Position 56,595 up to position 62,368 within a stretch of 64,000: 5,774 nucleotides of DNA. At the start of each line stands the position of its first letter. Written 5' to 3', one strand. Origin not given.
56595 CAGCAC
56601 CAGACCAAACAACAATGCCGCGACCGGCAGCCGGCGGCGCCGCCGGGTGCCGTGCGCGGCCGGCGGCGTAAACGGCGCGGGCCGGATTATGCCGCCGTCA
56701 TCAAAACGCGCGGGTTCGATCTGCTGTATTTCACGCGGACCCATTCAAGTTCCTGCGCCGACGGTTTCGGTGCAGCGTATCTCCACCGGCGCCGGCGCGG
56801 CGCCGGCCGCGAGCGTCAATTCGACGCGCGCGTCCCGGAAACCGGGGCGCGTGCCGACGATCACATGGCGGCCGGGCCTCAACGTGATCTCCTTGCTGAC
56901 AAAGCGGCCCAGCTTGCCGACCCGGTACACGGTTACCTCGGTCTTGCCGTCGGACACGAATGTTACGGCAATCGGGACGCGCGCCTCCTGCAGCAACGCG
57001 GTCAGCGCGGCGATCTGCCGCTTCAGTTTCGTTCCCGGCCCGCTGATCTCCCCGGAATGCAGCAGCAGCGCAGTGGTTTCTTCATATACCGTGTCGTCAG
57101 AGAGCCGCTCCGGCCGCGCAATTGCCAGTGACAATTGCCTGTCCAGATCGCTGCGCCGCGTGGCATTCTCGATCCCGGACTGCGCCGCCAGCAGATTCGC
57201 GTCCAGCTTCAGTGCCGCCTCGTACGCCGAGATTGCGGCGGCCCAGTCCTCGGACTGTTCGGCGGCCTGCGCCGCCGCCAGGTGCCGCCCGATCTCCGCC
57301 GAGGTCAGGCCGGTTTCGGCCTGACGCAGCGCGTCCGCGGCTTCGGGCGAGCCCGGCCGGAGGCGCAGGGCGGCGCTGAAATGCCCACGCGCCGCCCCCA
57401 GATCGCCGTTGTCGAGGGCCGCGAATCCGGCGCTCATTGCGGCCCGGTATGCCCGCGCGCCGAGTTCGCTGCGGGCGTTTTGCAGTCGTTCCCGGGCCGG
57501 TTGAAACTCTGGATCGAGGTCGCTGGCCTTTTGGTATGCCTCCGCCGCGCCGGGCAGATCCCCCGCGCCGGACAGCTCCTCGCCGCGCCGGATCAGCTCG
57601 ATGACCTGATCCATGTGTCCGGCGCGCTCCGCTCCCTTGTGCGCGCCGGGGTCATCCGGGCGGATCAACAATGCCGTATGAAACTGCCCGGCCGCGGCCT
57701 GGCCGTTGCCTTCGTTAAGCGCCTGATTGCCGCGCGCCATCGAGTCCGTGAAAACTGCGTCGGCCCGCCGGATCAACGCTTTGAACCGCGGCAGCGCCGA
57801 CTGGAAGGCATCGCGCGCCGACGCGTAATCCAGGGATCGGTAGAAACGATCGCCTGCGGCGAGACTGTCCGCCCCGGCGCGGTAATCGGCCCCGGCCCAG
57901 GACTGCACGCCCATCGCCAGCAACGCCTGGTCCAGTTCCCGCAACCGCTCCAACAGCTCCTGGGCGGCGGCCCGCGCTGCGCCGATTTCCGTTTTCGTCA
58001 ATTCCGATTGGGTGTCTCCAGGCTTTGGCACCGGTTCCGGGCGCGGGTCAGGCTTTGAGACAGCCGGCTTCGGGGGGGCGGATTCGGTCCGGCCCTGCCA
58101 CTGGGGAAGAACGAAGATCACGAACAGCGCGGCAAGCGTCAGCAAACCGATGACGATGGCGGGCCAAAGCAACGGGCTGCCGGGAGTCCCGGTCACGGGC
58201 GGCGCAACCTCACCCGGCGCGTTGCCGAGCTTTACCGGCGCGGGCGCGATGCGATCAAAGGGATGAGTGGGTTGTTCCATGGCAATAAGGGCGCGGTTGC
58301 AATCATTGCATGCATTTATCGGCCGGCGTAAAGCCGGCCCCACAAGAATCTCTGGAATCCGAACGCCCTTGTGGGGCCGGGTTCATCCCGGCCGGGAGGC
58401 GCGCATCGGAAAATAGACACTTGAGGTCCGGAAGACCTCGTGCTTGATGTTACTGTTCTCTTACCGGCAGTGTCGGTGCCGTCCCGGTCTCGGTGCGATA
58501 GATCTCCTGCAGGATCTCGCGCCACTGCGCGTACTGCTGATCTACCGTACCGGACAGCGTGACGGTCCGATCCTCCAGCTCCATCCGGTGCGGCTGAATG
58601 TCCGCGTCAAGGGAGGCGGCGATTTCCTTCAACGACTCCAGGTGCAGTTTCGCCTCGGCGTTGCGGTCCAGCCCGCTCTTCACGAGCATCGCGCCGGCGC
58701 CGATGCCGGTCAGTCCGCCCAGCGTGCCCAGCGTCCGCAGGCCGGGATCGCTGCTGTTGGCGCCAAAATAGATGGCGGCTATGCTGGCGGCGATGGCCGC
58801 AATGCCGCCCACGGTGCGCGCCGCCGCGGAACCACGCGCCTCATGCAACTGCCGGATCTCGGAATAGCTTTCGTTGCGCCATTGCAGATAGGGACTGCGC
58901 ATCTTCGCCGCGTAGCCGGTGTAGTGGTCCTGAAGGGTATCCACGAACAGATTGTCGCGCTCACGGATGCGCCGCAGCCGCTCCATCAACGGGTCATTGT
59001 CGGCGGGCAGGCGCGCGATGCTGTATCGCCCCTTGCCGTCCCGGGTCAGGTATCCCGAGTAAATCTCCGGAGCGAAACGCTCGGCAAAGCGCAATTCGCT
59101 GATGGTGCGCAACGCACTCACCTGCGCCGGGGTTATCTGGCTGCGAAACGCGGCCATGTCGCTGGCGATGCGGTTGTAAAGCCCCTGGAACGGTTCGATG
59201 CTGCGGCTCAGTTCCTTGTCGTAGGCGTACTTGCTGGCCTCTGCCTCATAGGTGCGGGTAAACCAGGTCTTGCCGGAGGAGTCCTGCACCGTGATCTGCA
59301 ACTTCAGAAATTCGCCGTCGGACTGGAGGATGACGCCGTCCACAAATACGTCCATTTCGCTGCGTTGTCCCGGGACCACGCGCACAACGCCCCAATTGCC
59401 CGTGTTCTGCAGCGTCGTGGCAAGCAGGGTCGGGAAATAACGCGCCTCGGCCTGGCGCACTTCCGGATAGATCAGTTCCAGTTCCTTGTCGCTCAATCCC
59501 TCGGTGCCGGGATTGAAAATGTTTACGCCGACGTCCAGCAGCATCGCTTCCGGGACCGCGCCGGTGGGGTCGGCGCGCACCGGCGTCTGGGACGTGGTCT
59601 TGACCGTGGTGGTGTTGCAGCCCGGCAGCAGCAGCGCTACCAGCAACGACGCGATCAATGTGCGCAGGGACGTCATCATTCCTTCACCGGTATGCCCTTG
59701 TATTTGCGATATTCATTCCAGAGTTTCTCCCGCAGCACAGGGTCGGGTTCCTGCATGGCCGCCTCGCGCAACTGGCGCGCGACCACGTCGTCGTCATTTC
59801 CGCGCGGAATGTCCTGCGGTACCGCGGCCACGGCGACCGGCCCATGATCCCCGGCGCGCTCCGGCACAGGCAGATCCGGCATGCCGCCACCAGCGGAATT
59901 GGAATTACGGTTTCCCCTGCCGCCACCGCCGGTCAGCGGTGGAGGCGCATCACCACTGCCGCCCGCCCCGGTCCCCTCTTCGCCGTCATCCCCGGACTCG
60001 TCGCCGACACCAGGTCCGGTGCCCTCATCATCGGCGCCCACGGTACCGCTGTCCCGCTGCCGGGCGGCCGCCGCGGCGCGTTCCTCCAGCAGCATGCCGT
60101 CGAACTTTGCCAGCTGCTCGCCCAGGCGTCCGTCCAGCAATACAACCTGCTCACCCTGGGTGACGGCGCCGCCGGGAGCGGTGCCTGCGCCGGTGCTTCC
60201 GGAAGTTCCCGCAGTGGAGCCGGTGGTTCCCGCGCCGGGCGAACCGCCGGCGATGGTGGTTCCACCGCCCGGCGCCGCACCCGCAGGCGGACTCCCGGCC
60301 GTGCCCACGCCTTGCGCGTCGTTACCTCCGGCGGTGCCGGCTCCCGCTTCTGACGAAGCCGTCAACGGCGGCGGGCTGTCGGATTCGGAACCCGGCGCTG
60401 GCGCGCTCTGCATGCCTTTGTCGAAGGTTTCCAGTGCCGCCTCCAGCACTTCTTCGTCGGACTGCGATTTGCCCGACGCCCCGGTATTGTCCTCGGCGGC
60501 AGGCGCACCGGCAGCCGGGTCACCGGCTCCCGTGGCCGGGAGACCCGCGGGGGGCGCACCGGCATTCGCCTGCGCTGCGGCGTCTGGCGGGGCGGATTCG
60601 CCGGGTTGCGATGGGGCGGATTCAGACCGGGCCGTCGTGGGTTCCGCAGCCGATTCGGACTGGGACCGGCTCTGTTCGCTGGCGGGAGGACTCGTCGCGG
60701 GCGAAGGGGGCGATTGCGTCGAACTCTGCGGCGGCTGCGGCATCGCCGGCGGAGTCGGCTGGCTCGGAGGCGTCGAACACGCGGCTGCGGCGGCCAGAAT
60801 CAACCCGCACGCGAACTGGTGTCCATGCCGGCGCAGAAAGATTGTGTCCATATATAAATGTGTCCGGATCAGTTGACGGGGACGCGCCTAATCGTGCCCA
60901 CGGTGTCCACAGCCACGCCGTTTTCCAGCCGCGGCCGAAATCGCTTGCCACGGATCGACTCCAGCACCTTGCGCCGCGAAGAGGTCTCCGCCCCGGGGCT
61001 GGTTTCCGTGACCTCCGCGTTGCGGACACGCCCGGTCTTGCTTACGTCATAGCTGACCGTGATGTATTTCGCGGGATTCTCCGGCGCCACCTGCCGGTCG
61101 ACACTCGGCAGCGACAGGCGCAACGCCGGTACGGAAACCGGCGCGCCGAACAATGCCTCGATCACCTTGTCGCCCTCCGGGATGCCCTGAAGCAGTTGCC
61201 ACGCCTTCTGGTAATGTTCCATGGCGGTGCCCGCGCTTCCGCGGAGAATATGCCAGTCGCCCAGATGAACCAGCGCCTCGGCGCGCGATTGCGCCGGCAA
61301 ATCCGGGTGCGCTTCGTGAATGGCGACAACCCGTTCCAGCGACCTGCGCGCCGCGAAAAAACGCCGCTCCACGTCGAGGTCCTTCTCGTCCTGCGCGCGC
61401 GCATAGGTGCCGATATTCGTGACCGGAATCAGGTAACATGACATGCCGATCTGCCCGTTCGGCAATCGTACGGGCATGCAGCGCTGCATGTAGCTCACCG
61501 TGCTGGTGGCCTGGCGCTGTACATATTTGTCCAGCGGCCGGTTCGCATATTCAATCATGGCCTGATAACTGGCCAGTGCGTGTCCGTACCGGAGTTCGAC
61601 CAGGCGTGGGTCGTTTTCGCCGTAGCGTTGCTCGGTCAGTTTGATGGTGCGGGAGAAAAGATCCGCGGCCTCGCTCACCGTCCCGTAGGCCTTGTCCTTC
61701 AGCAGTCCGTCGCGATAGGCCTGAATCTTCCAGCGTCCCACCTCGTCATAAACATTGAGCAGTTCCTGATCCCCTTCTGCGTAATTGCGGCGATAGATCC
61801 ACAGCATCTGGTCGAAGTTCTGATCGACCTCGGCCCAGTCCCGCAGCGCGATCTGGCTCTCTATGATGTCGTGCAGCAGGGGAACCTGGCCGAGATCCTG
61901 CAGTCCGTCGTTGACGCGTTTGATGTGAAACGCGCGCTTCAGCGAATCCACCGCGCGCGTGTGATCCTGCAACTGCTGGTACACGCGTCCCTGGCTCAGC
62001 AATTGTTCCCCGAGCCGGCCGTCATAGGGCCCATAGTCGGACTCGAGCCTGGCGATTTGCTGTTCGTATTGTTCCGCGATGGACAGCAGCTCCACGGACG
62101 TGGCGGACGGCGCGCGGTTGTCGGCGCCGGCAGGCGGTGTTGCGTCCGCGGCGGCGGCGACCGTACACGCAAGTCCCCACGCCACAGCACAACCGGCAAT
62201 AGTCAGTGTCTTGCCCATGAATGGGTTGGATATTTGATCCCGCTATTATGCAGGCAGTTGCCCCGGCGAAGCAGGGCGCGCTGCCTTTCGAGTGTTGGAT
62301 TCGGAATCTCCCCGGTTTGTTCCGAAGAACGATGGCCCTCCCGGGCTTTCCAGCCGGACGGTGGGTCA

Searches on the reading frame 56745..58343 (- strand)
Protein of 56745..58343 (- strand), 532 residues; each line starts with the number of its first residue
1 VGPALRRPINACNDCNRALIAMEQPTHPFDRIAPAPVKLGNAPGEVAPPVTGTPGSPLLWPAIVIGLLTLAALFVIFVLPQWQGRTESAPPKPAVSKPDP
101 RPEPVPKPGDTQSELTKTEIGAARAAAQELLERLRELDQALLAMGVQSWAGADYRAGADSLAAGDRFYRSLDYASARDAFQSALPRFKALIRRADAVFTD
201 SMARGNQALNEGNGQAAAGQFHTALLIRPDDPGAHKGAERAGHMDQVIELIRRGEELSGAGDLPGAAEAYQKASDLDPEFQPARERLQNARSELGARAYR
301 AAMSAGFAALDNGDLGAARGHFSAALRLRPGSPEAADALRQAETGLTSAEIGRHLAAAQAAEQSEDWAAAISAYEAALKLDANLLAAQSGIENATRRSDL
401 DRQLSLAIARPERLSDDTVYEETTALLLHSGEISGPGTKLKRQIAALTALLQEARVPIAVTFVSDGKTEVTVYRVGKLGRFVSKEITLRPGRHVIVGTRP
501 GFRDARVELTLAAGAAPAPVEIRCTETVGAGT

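Call 3: search_protein_families(library=pfam, proteins=[window:56745-58343:-], max_evalue=0.1)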
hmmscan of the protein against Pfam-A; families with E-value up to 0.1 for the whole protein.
window:56745-58343:- (532 aa): 8 families
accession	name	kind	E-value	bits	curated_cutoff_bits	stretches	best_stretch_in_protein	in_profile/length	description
PF07719.23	TPR_2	-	2.1e-10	40.4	27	2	250-279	4-33/34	Tetratricopeptide repeat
PF00515.34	TPR_1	-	2.3e-08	34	27.8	1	250-280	4-34/34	Tetratricopeptide repeat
PF13414.12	TPR_11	-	2e-07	31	26.8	1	261-279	8-26/42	TPR repeat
PF13428.12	TPR_14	-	0.00011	23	23.5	0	304-337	6-39/44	Tetratricopeptide repeat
PF13432.12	TPR_16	-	0.0002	22.2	32.7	1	253-333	3-65/65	Tetratricopeptide repeat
PF13181.12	TPR_8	-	0.00078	19.9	25.7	0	356-383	6-33/34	Tetratricopeptide repeat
PF25708.1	Phage_T7_Gp5_9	-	0.015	15.7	24.5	1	124-155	9-39/46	Phage T7 gp5.9 RecBCD inhibitor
PF04212.24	MIT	-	0.023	15.2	30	0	357-414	10-64/66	MIT (microtubule interacting and transport) domain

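Call 4: search_protein_families(library=ncbifam, proteins=[window:56745-58343:-], max_evalue=0.1)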
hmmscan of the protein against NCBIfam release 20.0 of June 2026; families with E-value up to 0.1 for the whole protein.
window:56745-58343:- (532 aa): 7 families
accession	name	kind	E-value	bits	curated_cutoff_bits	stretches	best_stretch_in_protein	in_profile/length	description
NF040658.1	Myxo_OME_TraC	equivalog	2.4e-07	29.8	500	1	182-392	18-215/602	outer membrane exchange accessory lipoprotein TraC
NF042912.1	Amuc_1098_fam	equivalog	2.5e-05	22.5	750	1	239-396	33-200/805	Amuc_1098 family type IV pilus outer membrane protein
NF047507.1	TPR_BatC_Lepto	exception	0.00062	19.3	175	0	364-400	109-145/214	TPR repeat-containing protein BatC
NF053535.1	DhyDRhmHlse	equivalog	0.0069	15.7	500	1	465-502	210-247/284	2,4-didehydro-3-deoxy-L-rhamnonate hydrolase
NF033762.1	social_mot_Tgl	equivalog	0.038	13.3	225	0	206-294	39-113/252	social motility TPR repeat lipoprotein Tgl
TIGR02303.1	HpaG-C-term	equivalog_domain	0.045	13.2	276.4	1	463-507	180-224/245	4-hydroxyphenylacetate degradation bifunctional isomerase/decarboxylase, C-terminal subunit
NF040959.1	MamA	equivalog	0.085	12.3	200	0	179-236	120-177/204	magnetosome protein MamA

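Call 5: search_protein_families(library=padloc, proteins=[window:56745-58343:-], max_evalue=0.1)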
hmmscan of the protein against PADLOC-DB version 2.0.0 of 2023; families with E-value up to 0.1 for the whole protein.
window:56745-58343:- (532 aa): 0 families

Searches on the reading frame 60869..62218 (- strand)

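Call 14: search_protein_families(library=pfam, proteins=[window:60869-62218:-], max_evalue=0.1)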
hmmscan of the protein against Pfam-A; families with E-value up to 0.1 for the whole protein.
window:60869-62218:- (449 aa): 6 families
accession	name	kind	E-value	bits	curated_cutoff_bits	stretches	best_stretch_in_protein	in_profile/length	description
PF13424.12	TPR_12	-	0.00013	22.5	30.1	0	50-97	25-72/77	Tetratricopeptide repeat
PF24885.1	TPR_NPHP3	-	0.00072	19.5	100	0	48-102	160-215/239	Nephrocystin-3 TPR domain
PF03544.19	TonB_C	-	0.0013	19.5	24.6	1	386-441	18-71/79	Gram-negative bacterial TonB protein C-terminal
PF13374.12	TPR_10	-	0.0024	18.3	27.5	0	77-100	9-32/42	Tetratricopeptide repeat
PF13181.12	TPR_8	-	0.037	14.6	25.7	0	76-99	7-30/34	Tetratricopeptide repeat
PF07719.23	TPR_2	-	0.04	14.5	27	0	74-97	5-28/34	Tetratricopeptide repeat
